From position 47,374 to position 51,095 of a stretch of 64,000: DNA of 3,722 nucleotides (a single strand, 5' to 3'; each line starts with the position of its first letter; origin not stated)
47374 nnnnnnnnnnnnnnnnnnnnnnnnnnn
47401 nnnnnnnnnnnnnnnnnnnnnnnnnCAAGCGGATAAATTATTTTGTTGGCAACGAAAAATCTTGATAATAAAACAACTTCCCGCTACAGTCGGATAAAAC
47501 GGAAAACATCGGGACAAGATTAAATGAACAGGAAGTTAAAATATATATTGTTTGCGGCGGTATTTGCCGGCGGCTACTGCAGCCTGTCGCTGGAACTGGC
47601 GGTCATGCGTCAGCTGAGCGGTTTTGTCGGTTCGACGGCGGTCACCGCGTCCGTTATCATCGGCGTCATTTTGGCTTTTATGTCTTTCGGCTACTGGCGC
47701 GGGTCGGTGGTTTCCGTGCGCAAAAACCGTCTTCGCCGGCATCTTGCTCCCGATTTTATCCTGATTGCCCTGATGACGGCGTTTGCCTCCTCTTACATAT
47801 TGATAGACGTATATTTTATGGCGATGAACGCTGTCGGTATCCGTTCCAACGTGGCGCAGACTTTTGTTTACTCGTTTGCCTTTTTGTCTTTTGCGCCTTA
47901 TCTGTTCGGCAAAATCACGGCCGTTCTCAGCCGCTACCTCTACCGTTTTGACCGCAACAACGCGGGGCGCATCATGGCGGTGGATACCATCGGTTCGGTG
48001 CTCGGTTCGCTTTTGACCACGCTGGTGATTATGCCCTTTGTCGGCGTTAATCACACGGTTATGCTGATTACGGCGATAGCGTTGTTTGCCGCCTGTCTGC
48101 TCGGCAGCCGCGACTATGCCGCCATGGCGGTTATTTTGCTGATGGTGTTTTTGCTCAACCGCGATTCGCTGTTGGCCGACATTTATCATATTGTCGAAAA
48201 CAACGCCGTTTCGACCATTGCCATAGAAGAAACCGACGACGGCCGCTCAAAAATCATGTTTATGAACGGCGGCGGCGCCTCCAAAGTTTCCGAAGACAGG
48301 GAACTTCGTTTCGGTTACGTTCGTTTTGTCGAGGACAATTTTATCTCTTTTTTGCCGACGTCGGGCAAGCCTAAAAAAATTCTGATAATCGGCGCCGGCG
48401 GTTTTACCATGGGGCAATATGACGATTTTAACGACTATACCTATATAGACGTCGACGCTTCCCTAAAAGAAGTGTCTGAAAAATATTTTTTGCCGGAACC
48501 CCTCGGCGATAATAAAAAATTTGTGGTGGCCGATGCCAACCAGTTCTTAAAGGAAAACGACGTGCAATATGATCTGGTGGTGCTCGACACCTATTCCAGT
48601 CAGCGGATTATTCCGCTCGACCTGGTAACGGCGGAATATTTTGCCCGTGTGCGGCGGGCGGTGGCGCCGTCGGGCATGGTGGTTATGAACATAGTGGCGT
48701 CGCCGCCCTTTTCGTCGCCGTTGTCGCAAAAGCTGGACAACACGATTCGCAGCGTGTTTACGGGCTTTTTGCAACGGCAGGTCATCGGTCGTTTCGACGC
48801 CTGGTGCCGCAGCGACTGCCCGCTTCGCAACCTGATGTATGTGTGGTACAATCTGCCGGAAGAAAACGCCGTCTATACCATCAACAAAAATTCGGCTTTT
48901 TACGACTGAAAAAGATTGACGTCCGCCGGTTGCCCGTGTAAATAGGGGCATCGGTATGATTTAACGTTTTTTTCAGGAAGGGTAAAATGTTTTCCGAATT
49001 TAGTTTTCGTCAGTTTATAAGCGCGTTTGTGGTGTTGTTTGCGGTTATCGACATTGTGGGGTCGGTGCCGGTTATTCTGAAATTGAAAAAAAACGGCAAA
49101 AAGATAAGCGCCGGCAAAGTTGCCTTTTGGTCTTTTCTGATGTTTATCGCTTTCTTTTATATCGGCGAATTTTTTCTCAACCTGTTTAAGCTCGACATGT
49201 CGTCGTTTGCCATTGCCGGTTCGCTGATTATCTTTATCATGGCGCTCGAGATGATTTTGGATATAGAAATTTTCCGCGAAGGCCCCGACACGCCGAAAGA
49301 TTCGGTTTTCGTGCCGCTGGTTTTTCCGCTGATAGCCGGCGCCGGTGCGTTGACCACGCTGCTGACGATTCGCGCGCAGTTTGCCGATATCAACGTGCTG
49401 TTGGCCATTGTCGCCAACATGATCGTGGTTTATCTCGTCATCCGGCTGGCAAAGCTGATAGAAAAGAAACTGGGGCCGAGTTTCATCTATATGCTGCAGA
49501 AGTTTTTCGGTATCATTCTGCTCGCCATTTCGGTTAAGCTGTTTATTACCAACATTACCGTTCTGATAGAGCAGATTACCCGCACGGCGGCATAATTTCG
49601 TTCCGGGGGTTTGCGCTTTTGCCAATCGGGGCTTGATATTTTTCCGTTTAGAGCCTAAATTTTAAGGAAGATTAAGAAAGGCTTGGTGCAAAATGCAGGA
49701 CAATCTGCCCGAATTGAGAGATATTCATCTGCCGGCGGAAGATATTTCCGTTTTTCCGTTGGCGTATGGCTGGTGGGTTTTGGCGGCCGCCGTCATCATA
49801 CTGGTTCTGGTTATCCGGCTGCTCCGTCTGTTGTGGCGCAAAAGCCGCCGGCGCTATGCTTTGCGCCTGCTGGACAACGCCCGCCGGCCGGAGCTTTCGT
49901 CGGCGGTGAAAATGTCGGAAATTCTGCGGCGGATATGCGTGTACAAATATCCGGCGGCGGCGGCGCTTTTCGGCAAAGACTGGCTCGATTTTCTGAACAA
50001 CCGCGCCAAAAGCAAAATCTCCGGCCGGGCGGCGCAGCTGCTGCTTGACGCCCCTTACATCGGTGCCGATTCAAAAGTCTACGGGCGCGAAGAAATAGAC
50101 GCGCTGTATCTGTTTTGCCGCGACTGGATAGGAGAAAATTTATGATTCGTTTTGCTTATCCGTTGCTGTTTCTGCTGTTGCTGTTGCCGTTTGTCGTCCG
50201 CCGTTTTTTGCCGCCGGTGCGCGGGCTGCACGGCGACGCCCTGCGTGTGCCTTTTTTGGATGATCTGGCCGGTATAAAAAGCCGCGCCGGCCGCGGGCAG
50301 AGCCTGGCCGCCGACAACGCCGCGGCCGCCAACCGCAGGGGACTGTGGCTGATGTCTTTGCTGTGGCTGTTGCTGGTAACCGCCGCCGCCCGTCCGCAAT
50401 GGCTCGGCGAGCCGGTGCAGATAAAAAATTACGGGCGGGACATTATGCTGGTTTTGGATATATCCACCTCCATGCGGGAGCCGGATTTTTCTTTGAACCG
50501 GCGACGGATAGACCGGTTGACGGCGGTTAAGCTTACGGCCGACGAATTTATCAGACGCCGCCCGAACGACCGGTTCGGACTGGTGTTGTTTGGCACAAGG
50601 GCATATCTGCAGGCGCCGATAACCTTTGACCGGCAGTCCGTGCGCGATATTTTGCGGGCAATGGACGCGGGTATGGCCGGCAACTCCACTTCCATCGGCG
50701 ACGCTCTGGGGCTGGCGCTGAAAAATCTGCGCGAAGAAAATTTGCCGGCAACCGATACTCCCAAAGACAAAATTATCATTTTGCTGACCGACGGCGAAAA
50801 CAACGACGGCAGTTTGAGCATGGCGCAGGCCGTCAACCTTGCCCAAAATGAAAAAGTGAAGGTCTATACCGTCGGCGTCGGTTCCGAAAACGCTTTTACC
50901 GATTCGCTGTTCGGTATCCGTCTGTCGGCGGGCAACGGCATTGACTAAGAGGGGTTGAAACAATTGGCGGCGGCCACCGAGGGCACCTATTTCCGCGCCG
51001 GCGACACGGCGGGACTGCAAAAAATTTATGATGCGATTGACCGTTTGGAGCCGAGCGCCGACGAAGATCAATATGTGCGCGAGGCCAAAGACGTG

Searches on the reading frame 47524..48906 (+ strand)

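Call 48: search_protein_families(library=pfam, proteins=[window:47524-48906:+], max_evalue=0.00001)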
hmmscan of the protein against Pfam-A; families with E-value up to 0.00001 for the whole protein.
window:47524-48906:+ (461 aa): 1 family
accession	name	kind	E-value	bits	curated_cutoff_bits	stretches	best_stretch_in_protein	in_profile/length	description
PF01564.23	Spermine_synth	-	2.8e-08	33.9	22.9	1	280-413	16-154/186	Spermine/spermidine synthase domain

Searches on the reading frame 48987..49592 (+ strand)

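Call 48: search_protein_families(library=pfam, proteins=[window:48987-49592:+], max_evalue=0.00001)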
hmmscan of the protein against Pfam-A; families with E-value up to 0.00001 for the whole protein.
window:48987-49592:+ (202 aa): 1 family
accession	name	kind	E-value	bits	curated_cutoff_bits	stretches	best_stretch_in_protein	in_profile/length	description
PF01914.23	MarC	-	1.3e-28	100.3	23.9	1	8-192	2-201/203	MarC family integral membrane protein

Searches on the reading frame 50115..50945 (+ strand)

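Call 48: search_protein_families(library=pfam, proteins=[window:50115-50945:+], max_evalue=0.00001)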
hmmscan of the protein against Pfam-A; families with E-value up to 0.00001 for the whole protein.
window:50115-50945:+ (277 aa): 2 families
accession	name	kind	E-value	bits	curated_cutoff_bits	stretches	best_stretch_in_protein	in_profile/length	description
PF00092.34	VWA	-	1.3e-20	74.8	23.8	1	109-258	1-142/174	von Willebrand factor type A domain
PF13519.12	VWA_2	-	5.4e-18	66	27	1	110-228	1-107/107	von Willebrand factor type A domain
